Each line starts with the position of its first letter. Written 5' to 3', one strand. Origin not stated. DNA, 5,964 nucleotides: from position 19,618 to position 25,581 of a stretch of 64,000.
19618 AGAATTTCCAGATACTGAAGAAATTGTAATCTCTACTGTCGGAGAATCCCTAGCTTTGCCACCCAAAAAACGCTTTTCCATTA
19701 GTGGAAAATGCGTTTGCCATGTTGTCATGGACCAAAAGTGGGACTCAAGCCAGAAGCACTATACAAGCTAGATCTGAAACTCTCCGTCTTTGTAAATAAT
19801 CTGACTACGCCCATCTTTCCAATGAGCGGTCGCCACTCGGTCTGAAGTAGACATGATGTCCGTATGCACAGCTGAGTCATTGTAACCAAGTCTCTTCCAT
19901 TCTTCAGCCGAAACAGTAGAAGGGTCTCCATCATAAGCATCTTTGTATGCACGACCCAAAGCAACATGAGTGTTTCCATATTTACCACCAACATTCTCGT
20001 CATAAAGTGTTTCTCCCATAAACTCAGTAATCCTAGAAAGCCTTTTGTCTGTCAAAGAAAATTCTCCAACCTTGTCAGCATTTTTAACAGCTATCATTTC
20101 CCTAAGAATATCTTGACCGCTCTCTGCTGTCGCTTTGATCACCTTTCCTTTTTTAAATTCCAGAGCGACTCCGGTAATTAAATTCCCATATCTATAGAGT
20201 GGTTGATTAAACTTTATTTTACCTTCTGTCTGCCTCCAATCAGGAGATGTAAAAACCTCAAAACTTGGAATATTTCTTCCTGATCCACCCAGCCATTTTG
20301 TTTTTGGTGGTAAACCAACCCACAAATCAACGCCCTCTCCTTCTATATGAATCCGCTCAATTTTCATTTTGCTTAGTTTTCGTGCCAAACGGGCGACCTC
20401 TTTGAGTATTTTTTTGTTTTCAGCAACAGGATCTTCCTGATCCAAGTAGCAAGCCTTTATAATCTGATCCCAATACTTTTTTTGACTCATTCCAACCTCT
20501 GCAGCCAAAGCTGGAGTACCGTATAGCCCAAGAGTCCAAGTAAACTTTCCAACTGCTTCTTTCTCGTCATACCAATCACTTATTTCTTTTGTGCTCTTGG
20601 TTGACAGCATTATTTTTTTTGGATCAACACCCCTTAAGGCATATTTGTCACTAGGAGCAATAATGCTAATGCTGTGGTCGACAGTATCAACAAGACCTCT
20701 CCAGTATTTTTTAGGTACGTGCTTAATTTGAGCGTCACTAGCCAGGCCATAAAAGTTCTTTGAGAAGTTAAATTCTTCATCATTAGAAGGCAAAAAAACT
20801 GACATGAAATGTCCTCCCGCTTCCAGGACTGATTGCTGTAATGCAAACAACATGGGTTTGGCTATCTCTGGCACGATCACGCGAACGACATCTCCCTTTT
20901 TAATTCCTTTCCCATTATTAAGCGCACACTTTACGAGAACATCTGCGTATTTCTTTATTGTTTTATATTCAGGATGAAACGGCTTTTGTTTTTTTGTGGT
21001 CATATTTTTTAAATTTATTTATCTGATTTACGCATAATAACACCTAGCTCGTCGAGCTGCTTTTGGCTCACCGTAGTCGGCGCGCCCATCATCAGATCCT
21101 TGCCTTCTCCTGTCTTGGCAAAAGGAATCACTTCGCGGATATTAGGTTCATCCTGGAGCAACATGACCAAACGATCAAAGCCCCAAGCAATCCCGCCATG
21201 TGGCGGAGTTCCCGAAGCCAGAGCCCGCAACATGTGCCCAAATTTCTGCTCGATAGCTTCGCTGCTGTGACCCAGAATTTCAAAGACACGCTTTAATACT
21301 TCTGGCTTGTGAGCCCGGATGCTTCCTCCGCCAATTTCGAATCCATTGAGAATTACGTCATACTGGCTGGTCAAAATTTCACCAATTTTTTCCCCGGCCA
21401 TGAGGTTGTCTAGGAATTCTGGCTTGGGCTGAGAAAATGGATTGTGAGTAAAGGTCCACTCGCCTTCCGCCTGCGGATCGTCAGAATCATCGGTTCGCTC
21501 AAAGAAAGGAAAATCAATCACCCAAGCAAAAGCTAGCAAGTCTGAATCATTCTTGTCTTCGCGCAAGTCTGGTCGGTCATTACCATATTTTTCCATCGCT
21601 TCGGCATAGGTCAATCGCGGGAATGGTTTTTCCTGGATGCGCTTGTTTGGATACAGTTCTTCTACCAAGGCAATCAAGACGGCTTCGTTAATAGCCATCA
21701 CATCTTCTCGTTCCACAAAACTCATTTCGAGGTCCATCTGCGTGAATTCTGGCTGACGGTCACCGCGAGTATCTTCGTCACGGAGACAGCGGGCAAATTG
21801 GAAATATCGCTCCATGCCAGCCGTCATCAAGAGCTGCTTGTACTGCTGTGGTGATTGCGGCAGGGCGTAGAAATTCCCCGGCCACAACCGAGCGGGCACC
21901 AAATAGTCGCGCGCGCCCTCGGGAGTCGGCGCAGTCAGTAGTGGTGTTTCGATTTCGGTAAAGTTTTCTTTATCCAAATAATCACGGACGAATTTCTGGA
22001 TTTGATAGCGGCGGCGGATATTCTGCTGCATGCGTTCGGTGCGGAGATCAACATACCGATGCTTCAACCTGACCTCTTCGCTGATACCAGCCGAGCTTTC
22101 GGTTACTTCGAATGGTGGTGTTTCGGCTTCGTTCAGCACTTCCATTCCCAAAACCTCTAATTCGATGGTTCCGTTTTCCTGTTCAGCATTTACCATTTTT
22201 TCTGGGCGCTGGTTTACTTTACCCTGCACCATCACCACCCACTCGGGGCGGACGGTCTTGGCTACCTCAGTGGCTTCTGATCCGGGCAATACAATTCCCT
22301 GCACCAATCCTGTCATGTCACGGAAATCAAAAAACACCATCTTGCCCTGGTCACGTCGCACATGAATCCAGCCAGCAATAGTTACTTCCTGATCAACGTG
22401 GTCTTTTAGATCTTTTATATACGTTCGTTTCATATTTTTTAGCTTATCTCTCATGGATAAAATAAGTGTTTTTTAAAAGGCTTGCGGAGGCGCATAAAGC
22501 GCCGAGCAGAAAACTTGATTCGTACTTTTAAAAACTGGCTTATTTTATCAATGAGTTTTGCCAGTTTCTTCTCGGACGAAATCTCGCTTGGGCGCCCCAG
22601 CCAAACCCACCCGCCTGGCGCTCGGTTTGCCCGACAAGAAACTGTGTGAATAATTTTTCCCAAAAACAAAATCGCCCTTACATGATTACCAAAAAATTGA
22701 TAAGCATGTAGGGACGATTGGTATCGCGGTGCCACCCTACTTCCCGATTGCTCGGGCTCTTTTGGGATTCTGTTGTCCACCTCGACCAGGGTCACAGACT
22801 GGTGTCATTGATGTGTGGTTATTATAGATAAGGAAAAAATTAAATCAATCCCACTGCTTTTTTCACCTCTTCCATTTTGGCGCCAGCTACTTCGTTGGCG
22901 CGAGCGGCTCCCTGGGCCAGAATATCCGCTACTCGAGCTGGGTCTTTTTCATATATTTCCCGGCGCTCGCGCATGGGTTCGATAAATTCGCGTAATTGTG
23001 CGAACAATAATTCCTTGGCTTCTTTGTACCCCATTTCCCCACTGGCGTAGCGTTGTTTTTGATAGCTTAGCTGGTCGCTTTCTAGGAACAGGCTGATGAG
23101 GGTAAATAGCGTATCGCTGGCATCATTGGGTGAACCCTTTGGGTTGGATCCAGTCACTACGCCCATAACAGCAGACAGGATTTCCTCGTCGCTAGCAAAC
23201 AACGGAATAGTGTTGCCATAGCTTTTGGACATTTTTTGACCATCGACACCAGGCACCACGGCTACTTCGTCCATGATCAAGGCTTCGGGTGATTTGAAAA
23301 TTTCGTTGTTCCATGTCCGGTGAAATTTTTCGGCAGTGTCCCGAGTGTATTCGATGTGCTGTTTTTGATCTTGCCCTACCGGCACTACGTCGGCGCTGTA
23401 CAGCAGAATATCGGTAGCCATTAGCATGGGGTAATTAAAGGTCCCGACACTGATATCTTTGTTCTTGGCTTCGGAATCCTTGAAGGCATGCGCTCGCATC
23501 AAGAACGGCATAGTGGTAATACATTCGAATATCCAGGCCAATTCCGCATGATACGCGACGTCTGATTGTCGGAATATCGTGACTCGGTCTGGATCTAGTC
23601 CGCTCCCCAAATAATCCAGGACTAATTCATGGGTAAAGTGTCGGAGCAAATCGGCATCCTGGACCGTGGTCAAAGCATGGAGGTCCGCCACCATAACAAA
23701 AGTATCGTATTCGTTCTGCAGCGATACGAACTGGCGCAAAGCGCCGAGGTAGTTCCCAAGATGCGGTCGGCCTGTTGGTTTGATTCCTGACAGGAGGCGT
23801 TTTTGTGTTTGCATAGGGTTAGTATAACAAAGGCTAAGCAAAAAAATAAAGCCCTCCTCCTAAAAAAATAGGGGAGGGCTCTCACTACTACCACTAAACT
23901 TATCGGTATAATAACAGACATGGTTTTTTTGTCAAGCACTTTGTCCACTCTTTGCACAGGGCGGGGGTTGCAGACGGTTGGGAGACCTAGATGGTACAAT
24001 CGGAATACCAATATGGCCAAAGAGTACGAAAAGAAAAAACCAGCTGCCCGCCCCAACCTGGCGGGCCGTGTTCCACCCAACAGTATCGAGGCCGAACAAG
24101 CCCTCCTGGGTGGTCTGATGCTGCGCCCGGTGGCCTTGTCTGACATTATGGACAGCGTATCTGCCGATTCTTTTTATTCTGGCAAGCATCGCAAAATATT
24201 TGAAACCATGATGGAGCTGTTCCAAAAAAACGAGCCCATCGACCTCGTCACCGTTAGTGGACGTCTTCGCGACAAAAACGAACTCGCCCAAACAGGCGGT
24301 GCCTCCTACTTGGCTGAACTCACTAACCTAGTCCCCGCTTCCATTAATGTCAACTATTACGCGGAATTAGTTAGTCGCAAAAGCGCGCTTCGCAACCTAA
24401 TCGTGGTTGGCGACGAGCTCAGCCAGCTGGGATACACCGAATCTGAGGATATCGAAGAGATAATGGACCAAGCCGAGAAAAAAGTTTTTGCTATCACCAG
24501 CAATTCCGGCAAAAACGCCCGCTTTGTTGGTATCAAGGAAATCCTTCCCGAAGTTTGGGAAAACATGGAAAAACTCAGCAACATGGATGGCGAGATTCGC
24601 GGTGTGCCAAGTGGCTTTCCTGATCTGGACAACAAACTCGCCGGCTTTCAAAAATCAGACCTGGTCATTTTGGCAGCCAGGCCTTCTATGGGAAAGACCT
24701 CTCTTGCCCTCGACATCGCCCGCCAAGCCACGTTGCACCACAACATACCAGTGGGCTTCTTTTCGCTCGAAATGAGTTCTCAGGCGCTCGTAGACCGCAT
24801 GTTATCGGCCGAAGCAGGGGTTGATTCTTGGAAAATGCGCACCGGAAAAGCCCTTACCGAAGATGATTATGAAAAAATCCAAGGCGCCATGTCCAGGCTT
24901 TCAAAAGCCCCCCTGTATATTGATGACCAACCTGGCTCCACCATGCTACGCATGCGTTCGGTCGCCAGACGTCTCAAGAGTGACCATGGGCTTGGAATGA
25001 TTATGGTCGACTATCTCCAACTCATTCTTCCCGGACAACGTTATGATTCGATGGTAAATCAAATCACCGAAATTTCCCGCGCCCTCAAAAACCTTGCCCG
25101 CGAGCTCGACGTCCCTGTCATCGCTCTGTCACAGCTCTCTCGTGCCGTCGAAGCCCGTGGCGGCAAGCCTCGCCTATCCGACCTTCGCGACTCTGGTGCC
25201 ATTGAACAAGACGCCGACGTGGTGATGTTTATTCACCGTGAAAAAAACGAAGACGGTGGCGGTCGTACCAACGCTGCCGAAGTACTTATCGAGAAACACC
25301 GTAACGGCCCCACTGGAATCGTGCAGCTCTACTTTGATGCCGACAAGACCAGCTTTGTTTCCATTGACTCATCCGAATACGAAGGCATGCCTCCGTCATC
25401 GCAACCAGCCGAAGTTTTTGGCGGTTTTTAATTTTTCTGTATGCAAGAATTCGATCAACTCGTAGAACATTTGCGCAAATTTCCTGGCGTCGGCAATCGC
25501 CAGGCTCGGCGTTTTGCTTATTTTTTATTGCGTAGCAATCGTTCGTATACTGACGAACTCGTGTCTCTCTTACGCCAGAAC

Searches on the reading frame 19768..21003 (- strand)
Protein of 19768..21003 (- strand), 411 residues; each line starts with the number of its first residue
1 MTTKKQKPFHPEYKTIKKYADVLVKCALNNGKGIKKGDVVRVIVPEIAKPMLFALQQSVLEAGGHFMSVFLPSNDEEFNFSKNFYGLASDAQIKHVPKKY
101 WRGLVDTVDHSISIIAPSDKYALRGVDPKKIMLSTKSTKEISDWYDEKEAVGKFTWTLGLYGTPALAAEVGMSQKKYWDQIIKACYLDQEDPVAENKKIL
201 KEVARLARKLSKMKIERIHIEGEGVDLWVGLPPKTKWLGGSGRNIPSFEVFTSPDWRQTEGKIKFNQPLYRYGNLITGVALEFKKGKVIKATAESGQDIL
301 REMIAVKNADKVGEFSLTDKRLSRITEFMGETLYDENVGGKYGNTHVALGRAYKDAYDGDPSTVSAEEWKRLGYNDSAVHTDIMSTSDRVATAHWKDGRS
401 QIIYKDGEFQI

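Call 86: search_protein_families(library=pfam, proteins=[window:19768-21003:-], max_evalue=0.0001)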
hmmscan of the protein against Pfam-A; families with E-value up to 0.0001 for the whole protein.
window:19768-21003:- (411 aa): 1 family
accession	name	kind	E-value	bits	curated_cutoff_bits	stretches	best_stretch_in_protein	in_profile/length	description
PF02073.20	Peptidase_M29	-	2.2e-94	317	27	1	14-409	3-406/406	Thermophilic metalloprotease (M29)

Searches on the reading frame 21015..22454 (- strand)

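Call 86: search_protein_families(library=pfam, proteins=[window:21015-22454:-], max_evalue=0.0001)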
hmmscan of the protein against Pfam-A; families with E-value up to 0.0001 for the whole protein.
window:21015-22454:- (479 aa): 2 families
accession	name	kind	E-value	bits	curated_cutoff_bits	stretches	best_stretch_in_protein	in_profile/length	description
PF00152.25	tRNA-synt_2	-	2.5e-108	362.2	25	1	125-448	1-307/308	tRNA synthetases class II (D, K and N)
PF01336.31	tRNA_anti-codon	-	3.5e-16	59.3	27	1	24-106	1-74/75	OB-fold nucleic acid binding domain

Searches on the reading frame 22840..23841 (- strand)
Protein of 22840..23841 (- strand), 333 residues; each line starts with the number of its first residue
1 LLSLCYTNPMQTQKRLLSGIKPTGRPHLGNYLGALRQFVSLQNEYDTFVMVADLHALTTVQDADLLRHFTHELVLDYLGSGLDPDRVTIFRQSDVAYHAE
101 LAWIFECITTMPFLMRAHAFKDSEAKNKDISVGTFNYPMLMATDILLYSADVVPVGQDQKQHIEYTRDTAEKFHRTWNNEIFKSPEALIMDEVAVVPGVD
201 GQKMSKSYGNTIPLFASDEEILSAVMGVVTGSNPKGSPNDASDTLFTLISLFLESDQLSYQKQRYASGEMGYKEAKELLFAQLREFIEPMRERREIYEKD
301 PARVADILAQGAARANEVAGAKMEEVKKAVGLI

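Call 86: search_protein_families(library=pfam, proteins=[window:22840-23841:-], max_evalue=0.0001)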
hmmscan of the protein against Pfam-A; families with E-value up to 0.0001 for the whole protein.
window:22840-23841:- (333 aa): 1 family
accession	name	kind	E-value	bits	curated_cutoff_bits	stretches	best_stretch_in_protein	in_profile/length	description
PF00579.31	tRNA-synt_1b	-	1.2e-63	215.7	21.1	1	14-286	6-290/292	tRNA synthetases class I (W and Y)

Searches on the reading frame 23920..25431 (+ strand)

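Call 86: search_protein_families(library=pfam, proteins=[window:23920-25431:+], max_evalue=0.0001)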
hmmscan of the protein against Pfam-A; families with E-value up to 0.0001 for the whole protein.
window:23920-25431:+ (503 aa): 3 families
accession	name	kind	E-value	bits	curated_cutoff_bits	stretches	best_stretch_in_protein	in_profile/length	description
PF03796.21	DnaB_C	-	6e-98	327.7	27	1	228-480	1-254/255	DnaB-like helicase C terminal domain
PF00772.26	DnaB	-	9.1e-34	116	23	1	52-152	2-102/103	DnaB-like helicase N terminal domain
PF13481.12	AAA_25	-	7.8e-12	45.7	27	1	232-406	18-190/195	AAA domain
